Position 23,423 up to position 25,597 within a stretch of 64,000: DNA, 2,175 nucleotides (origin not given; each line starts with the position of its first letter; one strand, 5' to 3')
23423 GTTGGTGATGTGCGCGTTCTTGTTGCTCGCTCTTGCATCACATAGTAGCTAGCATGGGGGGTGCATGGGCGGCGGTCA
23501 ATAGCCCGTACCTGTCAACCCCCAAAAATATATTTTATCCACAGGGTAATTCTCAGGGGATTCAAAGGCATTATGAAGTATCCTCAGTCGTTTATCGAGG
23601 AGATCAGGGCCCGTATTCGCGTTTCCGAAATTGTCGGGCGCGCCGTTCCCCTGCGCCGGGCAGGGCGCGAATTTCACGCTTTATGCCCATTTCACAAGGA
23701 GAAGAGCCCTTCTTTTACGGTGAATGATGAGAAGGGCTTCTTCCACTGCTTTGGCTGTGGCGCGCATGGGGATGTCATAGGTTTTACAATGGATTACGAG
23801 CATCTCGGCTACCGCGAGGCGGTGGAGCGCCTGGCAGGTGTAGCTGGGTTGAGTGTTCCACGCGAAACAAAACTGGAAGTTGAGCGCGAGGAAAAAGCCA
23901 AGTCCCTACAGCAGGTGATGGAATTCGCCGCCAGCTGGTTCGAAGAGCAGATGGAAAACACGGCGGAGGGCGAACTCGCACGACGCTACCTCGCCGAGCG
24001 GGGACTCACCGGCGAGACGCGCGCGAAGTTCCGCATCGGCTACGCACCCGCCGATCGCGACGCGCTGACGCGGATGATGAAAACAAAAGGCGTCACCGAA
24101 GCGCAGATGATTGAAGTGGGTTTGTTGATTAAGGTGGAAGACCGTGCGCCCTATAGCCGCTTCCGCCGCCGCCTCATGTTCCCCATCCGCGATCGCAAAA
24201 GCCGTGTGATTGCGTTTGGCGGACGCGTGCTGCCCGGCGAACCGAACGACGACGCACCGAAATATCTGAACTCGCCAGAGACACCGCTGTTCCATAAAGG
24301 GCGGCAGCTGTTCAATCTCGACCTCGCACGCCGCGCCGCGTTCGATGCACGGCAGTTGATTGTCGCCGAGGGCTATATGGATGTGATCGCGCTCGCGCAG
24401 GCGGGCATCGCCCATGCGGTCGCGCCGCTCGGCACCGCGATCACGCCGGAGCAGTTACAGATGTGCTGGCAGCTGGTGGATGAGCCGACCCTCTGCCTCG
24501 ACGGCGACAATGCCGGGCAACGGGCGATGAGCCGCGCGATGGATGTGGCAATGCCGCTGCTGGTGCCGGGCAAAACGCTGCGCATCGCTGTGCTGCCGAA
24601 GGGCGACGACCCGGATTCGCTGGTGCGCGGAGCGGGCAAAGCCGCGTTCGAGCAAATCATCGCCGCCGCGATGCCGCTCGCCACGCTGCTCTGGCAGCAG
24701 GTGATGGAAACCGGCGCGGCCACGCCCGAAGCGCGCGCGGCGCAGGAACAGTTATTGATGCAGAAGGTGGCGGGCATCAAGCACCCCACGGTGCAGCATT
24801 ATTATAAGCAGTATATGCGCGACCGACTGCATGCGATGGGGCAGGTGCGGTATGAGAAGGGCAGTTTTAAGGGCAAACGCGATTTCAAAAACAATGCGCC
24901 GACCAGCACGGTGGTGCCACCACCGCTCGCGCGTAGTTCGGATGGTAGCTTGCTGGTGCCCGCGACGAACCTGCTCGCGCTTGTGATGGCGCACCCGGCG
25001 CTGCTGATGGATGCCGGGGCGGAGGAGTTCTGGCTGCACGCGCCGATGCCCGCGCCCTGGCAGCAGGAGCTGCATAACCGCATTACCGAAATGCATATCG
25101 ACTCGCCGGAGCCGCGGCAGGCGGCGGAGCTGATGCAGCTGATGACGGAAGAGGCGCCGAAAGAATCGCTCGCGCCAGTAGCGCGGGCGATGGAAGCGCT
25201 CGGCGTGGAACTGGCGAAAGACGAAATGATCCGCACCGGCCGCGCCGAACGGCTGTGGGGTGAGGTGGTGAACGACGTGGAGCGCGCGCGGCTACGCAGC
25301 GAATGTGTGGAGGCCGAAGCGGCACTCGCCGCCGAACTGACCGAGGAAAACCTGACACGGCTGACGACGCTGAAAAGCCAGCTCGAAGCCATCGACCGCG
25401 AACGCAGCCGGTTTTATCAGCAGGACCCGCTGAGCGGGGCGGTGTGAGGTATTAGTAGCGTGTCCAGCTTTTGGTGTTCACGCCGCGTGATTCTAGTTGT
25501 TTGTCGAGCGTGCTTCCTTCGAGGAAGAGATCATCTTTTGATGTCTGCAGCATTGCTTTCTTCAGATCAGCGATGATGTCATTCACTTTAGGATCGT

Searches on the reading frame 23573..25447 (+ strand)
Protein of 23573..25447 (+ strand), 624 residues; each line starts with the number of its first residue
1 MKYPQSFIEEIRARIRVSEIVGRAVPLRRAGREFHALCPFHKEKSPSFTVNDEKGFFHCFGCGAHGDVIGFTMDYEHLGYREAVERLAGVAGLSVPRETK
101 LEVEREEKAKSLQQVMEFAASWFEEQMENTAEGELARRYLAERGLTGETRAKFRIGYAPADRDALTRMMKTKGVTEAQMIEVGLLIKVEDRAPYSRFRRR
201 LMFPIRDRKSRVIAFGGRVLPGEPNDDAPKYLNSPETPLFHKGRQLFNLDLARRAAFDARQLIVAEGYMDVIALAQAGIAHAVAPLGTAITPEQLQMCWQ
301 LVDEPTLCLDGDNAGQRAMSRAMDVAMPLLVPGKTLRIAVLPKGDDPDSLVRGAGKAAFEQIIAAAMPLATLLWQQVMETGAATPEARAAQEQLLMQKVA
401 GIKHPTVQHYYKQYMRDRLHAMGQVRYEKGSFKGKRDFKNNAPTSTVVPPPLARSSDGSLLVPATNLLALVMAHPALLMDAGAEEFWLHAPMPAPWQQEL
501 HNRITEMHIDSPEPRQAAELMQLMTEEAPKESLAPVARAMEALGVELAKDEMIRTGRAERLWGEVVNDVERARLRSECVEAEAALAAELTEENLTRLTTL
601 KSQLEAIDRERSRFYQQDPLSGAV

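Call 12: find_related_loci(query=window:23573-25447:+, collection=genome_contigs, flank=10000)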
Query window:23573-25447:+ (624 aa) in genome_contigs; peptide patterns used: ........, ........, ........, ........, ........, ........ (x = any residue, [..] = any of these).
161 stretches matched a pattern; 135 encode a relative of the query (tblastn E <= 1e-3); the best 80 are kept; 80 distinct loci.
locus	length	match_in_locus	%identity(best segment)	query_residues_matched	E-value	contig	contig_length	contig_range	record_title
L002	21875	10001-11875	91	1-624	0e+0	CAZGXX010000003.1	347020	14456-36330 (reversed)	MAG TPA_asm: uncultured Azospirillum sp. isolate SRP296810_co1_155 genome assembly, contig: NODE_16_length_347020_cov_11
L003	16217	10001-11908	76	1-624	0e+0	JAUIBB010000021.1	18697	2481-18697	MAG: Alphaproteobacteria bacterium isolate 6_bin.22 NODE_2717_length_18697_cov_0.993215, whole genome shotgun sequence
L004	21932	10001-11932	69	1-624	0e+0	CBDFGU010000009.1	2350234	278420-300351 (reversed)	MAG: Rickettsiales bacterium isolate 65efd935-89ef-4d18-82de-10c37dfece6b genome assembly, contig: chromosome_2, whole g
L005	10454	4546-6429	72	1-624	0e+0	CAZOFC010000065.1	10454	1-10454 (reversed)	MAG TPA_asm: uncultured Azospirillum sp. isolate SRP287051_co1_187 genome assembly, contig: NODE_8257_length_10454_cov_7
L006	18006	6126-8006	72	1-624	0e+0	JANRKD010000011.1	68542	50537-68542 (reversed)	MAG: Alphaproteobacteria bacterium isolate bins.32 k141_2489185, whole genome shotgun sequence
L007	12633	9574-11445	66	1-623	0e+0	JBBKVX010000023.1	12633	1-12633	MAG: Rickettsiales bacterium isolate metabat_bins.345 k119_3507334, whole genome shotgun sequence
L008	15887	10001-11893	67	1-623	0e+0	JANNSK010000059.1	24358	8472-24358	MAG: Alphaproteobacteria bacterium isolate SOY_31_metabat_223 SOY_31_k141_65635, whole genome shotgun sequence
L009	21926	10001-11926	69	1-623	0e+0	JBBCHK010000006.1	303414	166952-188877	MAG: Alphaproteobacteria bacterium isolate S6_conc_bin.97 s2156.ctg002157l, whole genome shotgun sequence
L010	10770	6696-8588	66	1-623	0e+0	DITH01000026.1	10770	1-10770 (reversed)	MAG TPA_asm: Alphaproteobacteria bacterium UBA6189 UBA6189_contig_348141, whole genome shotgun sequence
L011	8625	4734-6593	60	1-620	0e+0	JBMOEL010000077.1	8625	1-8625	MAG: Rickettsiales bacterium isolate Deming_bin.116 contig26103, whole genome shotgun sequence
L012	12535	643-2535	59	1-621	0e+0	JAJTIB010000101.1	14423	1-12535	MAG: Rickettsiales bacterium isolate CoA8_M105.1 k141_1337446, whole genome shotgun sequence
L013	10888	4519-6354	61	1-607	0e+0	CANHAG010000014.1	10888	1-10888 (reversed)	MAG: Rhodospirillaceae bacterium isolate RE-15aug16-64 genome assembly, contig: RE-15aug16-C9690, whole genome shotgun s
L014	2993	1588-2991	74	1-456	0e+0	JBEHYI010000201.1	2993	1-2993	MAG: Pseudomonadota bacterium isolate ESF1.bin.40 NODE_48560_length_2993_cov_3.272979, whole genome shotgun sequence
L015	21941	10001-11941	66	1-621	0e+0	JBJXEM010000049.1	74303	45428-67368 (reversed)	MAG: Rickettsiales bacterium isolate P.bin.123 k127_3365235, whole genome shotgun sequence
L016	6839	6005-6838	83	1-278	8e-158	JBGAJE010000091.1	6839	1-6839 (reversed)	MAG: Rickettsiales bacterium isolate MAG_MBR_H125.1 MBRH125-1_opera_contig_16670, whole genome shotgun sequence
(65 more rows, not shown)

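Call 36: search_protein_families(library=pfam, proteins=[L002:11888-12595:-], max_evalue=1)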
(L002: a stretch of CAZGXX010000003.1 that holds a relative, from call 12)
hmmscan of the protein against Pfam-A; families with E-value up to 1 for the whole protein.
L002:11888-12595:- (235 aa): 0 families

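Call 109: search_protein_families(library=phrogs, proteins=[L002:11888-12595:-], max_evalue=0.1)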
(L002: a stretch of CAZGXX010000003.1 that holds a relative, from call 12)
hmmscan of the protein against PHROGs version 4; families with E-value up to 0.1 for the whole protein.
L002:11888-12595:- (235 aa): 0 families
